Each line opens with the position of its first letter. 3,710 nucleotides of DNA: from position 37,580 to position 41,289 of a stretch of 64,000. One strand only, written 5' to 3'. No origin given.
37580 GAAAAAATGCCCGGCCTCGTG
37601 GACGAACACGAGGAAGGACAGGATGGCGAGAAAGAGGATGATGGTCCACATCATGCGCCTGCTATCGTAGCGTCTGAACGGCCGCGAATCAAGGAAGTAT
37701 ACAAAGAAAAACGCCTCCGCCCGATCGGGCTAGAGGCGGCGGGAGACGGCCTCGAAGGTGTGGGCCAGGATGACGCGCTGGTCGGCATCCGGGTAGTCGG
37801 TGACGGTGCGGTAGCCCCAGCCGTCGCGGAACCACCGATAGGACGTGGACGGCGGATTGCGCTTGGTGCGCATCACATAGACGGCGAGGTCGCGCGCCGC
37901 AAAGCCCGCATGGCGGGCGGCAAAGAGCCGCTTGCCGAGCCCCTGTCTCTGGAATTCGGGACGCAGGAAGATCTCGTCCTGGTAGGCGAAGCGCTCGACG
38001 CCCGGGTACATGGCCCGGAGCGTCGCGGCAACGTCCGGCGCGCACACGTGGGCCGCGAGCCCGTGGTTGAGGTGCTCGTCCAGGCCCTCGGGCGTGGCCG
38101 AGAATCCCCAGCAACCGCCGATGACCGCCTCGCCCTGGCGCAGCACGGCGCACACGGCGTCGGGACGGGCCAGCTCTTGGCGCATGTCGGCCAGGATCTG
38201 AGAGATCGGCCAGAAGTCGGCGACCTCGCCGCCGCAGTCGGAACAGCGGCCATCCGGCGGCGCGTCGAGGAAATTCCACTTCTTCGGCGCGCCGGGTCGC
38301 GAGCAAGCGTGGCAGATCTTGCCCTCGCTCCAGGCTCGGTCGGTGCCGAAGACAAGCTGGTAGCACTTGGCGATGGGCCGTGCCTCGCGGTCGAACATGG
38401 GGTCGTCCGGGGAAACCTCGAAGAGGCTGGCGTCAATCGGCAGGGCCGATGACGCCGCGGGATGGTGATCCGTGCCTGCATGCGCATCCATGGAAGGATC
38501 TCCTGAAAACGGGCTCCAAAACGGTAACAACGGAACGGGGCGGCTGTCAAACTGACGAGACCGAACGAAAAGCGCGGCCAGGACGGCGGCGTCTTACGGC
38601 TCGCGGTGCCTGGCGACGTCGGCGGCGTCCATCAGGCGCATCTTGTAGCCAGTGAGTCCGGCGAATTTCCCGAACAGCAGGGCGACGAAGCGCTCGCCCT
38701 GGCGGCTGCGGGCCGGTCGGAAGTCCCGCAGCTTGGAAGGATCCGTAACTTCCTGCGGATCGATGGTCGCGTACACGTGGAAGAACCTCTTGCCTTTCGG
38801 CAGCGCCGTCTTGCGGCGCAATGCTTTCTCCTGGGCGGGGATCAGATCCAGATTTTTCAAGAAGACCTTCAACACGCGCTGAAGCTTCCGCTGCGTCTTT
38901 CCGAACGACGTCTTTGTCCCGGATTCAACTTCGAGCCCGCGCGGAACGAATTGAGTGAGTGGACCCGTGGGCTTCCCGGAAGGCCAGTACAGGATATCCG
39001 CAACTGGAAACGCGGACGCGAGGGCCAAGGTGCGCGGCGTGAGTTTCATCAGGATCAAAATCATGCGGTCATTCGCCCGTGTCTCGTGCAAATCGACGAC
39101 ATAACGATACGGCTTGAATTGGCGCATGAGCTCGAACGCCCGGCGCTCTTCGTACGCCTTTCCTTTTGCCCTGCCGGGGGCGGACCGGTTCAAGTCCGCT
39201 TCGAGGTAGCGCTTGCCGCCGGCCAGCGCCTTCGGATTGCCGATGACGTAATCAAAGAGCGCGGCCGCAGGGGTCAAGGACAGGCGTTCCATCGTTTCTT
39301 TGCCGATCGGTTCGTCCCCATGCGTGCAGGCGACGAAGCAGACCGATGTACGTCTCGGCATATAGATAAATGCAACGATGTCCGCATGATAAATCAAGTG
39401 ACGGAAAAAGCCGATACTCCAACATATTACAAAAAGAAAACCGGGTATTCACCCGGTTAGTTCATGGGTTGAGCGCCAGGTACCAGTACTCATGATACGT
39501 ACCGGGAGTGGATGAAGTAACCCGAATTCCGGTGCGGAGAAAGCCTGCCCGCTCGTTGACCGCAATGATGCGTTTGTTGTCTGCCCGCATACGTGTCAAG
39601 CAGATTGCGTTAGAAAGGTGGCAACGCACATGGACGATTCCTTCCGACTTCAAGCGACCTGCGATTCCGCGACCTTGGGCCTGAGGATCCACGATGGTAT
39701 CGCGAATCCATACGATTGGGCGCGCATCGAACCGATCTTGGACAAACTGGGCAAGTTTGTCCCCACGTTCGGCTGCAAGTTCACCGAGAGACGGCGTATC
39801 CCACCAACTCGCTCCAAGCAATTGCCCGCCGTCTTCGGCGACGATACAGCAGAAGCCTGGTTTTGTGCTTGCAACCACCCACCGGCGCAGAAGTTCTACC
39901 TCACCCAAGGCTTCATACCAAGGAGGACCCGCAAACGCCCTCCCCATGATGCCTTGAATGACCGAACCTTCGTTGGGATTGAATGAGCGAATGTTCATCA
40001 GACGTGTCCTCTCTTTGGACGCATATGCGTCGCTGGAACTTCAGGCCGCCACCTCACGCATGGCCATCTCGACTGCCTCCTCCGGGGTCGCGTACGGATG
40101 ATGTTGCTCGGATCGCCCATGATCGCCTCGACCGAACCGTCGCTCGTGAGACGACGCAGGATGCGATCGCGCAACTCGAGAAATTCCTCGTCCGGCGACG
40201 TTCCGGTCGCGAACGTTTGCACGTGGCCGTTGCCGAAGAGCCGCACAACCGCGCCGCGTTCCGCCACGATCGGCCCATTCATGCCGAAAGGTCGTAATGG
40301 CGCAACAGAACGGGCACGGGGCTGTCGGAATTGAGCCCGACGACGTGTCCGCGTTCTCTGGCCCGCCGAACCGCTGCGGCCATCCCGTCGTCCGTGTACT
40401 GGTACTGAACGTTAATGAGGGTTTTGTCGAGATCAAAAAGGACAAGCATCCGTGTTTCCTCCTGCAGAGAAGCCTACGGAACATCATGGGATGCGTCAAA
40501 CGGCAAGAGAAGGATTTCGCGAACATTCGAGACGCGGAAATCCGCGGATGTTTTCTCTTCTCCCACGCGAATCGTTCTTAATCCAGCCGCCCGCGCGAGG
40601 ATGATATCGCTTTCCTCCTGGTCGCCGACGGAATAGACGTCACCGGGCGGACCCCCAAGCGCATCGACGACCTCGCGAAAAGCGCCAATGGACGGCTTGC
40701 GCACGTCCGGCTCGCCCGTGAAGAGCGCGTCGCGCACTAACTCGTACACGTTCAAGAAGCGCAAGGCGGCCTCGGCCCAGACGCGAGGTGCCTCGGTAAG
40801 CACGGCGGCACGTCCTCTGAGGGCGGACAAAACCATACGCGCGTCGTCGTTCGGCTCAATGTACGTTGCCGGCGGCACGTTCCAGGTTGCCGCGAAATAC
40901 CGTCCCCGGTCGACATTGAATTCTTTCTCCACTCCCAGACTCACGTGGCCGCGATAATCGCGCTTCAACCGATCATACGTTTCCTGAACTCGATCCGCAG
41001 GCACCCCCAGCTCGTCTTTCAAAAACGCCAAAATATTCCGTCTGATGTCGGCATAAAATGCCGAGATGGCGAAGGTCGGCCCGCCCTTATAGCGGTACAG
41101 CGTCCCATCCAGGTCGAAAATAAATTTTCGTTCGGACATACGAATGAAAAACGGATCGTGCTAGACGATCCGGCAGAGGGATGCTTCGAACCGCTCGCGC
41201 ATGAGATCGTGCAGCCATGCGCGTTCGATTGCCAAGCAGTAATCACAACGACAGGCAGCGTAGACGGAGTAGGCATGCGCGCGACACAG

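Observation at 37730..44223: Accessory enzyme cluster: GNAT with Zn-ribbon, AstE/AspA hydrolase, GNAT, HAD enzymes, APH-like kinase, LOG-like protein and a MIO ammonia-lyase with a Ser-Ser-Gly motif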

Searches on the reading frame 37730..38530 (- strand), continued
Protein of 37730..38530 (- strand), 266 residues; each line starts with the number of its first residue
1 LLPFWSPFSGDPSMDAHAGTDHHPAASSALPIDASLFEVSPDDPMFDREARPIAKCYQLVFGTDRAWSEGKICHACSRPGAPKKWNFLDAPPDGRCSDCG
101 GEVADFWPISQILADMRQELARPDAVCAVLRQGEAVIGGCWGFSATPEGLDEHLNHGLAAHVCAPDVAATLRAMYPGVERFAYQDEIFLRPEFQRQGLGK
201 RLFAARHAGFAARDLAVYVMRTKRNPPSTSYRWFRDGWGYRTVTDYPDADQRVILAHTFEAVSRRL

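Call 99: search_protein_families(library=pfam, proteins=[P0243, P0258, P0193, P0216, P0203, P0270], max_evalue=0.01)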
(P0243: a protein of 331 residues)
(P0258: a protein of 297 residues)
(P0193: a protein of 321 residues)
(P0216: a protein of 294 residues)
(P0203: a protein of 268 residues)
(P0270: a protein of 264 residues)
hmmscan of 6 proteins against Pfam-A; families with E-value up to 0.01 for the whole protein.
P0243 (331 aa): 3 families
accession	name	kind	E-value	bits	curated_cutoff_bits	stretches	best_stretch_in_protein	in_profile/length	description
PF00583.31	Acetyltransf_1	-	3.5e-07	30.9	20.7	1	183-301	25-116/116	Acetyltransferase (GNAT) family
PF13508.13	Acetyltransf_7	-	4.2e-06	27.5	27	1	236-302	28-83/84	Acetyltransferase (GNAT) domain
PF13673.13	Acetyltransf_10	-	0.0021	18.4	23.6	1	243-273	52-82/128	Acetyltransferase (GNAT) domain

P0258 (297 aa): 3 families
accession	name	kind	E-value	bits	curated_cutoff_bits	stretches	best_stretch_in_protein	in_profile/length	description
PF00583.31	Acetyltransf_1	-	1e-08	35.9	20.7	1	166-254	16-86/116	Acetyltransferase (GNAT) family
PF13508.13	Acetyltransf_7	-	2.3e-08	34.7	27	1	186-266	5-67/84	Acetyltransferase (GNAT) domain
PF13673.13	Acetyltransf_10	-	0.0006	20.2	23.6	1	174-260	21-84/128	Acetyltransferase (GNAT) domain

P0193 (321 aa): 1 family
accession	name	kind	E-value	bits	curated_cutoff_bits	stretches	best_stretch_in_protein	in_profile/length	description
PF23470.1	Zn_ribbon_PF0610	-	0.004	17.3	26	0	74-82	17-25/39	PF0610 rubredoxin-like zinc beta-ribbon domain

P0216 (294 aa): 5 families
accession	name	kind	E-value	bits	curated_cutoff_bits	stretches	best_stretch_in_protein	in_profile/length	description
PF00583.31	Acetyltransf_1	-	1.6e-16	61.1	20.7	2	179-284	4-116/116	Acetyltransferase (GNAT) family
PF13508.13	Acetyltransf_7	-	1.2e-13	51.6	27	2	207-285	4-83/84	Acetyltransferase (GNAT) domain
PF13673.13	Acetyltransf_10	-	9.4e-13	48.7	23.6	1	187-289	11-112/128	Acetyltransferase (GNAT) domain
PF13302.13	Acetyltransf_3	-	0.00049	21.2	25.4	1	192-284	39-137/138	Acetyltransferase (GNAT) domain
PF13527.13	Acetyltransf_9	-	0.0023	18.4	25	0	185-223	26-58/127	Acetyltransferase (GNAT) domain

P0203 (268 aa): 2 families
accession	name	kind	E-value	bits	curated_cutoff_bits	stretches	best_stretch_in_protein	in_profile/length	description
PF00583.31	Acetyltransf_1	-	1.6e-08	35.3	20.7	1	118-215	14-94/116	Acetyltransferase (GNAT) family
PF13508.13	Acetyltransf_7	-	2.8e-07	31.3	27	1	136-242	2-84/84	Acetyltransferase (GNAT) domain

P0270 (264 aa): 2 families
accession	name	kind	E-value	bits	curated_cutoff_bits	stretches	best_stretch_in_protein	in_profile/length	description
PF00583.31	Acetyltransf_1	-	0.00031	21.4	20.7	1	121-215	22-95/116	Acetyltransferase (GNAT) family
PF13508.13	Acetyltransf_7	-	0.0065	17.3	27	0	157-213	28-62/84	Acetyltransferase (GNAT) domain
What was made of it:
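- Tried and rejected: Domain fusions of GNAT-Zn relatives: none was informative (call 99).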

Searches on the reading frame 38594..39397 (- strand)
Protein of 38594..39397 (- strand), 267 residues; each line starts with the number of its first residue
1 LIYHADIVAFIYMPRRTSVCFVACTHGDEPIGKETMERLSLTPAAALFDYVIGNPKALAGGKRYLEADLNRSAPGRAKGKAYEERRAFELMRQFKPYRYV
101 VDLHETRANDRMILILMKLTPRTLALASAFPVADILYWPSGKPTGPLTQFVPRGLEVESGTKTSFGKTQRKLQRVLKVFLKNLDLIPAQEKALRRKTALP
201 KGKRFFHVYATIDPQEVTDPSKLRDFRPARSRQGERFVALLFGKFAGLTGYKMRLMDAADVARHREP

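Call 3: search_protein_families(library=pfam, proteins=[window:38594-39397:-], max_evalue=0.01)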
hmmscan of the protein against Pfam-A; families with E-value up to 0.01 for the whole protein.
window:38594-39397:- (267 aa): 1 family
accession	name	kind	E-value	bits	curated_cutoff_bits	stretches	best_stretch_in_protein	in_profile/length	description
PF24827.1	AstE_AspA_cat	-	5.9e-16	59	25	1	18-136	4-140/192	Succinylglutamate desuccinylase/Aspartoacylase catalytic domain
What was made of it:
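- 38594..39361 (-): AstE/AspA-family zinc deacylase. The likely start is the ATG at 39361, giving 255 aa. PF24827 at 59 bits (call 3).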

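Call 4: search_protein_families(library=ncbifam, proteins=[window:38594-39397:-], max_evalue=0.01)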
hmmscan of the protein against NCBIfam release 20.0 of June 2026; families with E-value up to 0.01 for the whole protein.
window:38594-39397:- (267 aa): 3 families
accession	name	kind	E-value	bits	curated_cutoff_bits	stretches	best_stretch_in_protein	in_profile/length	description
NF002601.0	PRK02259.1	equivalog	4.3e-20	72.1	180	1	17-198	5-201/293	aspartoacylase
NF003706.0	PRK05324.1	subfamily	4.9e-05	22.5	170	1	50-95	89-136/336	succinylglutamate desuccinylase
TIGR03242.1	arg_catab_astE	equivalog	0.0001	21.8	305.65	1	50-91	81-124/319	succinylglutamate desuccinylase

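Call 64: search_solved_structures(query=window:38594-39361:-, max_evalue=0.01, show_alignments=1)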
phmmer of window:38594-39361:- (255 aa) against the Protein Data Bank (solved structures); distinct sequences matched with E-value up to 0.01: 0.

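Call 71: search_protein_families(library=padloc, proteins=[window:38594-39397:-], max_evalue=0.01)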
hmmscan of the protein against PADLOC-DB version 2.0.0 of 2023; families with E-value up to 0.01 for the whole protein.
window:38594-39397:- (267 aa): 0 families

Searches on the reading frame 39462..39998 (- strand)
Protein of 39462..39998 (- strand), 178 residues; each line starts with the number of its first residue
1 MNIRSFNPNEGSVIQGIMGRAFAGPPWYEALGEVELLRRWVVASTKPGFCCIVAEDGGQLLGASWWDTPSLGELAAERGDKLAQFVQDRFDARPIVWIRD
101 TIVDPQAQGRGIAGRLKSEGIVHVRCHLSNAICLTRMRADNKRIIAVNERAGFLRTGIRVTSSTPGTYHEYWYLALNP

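Call 3: search_protein_families(library=pfam, proteins=[window:39462-39998:-], max_evalue=0.01)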
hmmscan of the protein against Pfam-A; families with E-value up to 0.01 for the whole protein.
window:39462-39998:- (178 aa): 3 families
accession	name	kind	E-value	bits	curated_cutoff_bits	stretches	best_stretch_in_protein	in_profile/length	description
PF00583.31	Acetyltransf_1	-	9.6e-06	26.3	20.7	1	37-153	24-116/116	Acetyltransferase (GNAT) family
PF13508.13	Acetyltransf_7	-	0.00035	21.3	27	1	50-120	4-53/84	Acetyltransferase (GNAT) domain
PF14542.12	Acetyltransf_CG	-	0.0035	17.9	30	1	95-126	24-55/80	GCN5-related N-acetyl-transferase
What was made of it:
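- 39462..39998 (-): GNAT acetyltransferase (GNAT2), a compositional outlier. PF00583 at 26.3 bits (call 3).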

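Call 4: search_protein_families(library=ncbifam, proteins=[window:39462-39998:-], max_evalue=0.01)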
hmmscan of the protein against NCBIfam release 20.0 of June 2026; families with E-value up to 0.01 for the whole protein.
window:39462-39998:- (178 aa): 2 families
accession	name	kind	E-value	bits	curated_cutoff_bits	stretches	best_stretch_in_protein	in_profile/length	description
TIGR03448.1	mycothiol_MshD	equivalog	0.0052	16.1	163.1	1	103-156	236-288/294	mycothiol synthase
TIGR01575.1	rimI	equivalog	0.0056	16.8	86.4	0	98-159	58-118/132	ribosomal protein S18-alanine N-acetyltransferase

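Call 71: search_protein_families(library=padloc, proteins=[window:39462-39998:-], max_evalue=0.01)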
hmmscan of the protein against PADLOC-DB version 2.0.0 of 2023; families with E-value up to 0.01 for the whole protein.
window:39462-39998:- (178 aa): 0 families

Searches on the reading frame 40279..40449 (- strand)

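Call 3: search_protein_families(library=pfam, proteins=[window:40279-40449:-], max_evalue=0.01)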
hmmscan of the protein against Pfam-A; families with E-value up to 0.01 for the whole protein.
window:40279-40449:- (56 aa): 1 family
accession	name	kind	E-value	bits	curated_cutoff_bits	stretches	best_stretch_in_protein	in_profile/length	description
PF12710.13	HAD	-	0.0074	17.2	27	0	19-48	86-115/189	haloacid dehalogenase-like hydrolase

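Call 4: search_protein_families(library=ncbifam, proteins=[window:40279-40449:-], max_evalue=0.01)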
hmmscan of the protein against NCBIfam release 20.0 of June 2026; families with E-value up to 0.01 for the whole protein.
window:40279-40449:- (56 aa): 0 families

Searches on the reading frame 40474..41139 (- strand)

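Call 3: search_protein_families(library=pfam, proteins=[window:40474-41139:-], max_evalue=0.01)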
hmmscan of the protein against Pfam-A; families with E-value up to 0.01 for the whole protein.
window:40474-41139:- (221 aa): 4 families
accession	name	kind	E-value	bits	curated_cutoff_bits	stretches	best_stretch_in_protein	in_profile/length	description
PF00702.32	Hydrolase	-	2.8e-16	60.9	26.4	1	6-186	4-191/191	haloacid dehalogenase-like hydrolase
PF13242.12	Hydrolase_like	-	2.7e-09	37.2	22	1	147-200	3-56/75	HAD-hyrolase-like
PF13419.12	HAD_2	-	7.3e-08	33.2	23.8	1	77-192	61-178/178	Haloacid dehalogenase-like hydrolase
PF12710.13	HAD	-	2.4e-06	28.5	27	1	7-180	2-186/189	haloacid dehalogenase-like hydrolase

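Call 4: search_protein_families(library=ncbifam, proteins=[window:40474-41139:-], max_evalue=0.01)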
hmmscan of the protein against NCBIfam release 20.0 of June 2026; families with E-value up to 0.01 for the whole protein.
window:40474-41139:- (221 aa): 15 families
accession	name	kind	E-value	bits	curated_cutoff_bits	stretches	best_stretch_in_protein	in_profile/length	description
TIGR01993.1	Pyr-5-nucltdase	equivalog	3.3e-16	59.6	142.9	1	5-191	2-182/183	pyrimidine 5'-nucleotidase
TIGR02253.1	CTE7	subfamily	5.9e-14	52.4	169.75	1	4-209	3-220/221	TIGR02253 family HAD-type hydrolase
TIGR01662.1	HAD-SF-IIIA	subfamily_domain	6.4e-07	29.5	44.6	1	143-192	88-138/141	HAD-IIIA family hydrolase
TIGR01449.2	PGP_bact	equivalog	7.5e-07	28.9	180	1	81-192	71-184/213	phosphoglycolate phosphatase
TIGR01509.1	HAD-SF-IA-v3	subfamily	1.1e-05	25.7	29.4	0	95-190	65-152/154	HAD-IA family hydrolase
TIGR01668.1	YqeG_hyp_ppase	hypoth_equivalog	1.1e-05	25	89.1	1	146-209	89-153/170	YqeG family HAD IIIA-type phosphatase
TIGR01549.1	HAD-SF-IA-v1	subfamily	1.4e-05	25.5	23.3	1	131-186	97-149/149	HAD-IA family hydrolase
NF053830.1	RUBPPhHalo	equivalog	6e-05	22.8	330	1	126-199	137-210/234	ribulose-1,5-bisphosphate 5-phosphatase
TIGR02254.1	YjjG_YfnB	equivalog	0.00017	21.1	159.9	1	100-198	102-202/223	YjjG family noncanonical pyrimidine nucleotidase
TIGR02252.1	DREG-2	subfamily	0.0002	21.2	155.2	1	126-189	138-201/203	HAD hydrolase, REG-2-like, family IA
TIGR01458.1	HAD-SF-IIA-hyp3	hypoth_equivalog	0.0014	18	175.95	1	146-206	177-238/257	TIGR01458 family HAD-type hydrolase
TIGR01656.1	Histidinol-ppas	subfamily_domain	0.0015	18.5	84.15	1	145-190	99-143/149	histidinol-phosphate phosphatase domain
NF009695.0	PRK13222.1-2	equivalog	0.0015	18.1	225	0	110-191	112-192/226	phosphoglycolate phosphatase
TIGR01460.1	HAD-SF-IIA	subfamily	0.0027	17.6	100.15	0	148-192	197-243/246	HAD-IIA family hydrolase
TIGR01454.1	AHBA_synth_RP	hypoth_equivalog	0.0041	16.8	246.65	1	99-191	79-173/205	AHBA synthesis associated protein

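Call 71: search_protein_families(library=padloc, proteins=[window:40474-41139:-], max_evalue=0.01)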
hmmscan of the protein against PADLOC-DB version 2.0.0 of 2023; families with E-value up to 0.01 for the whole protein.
window:40474-41139:- (221 aa): 0 families
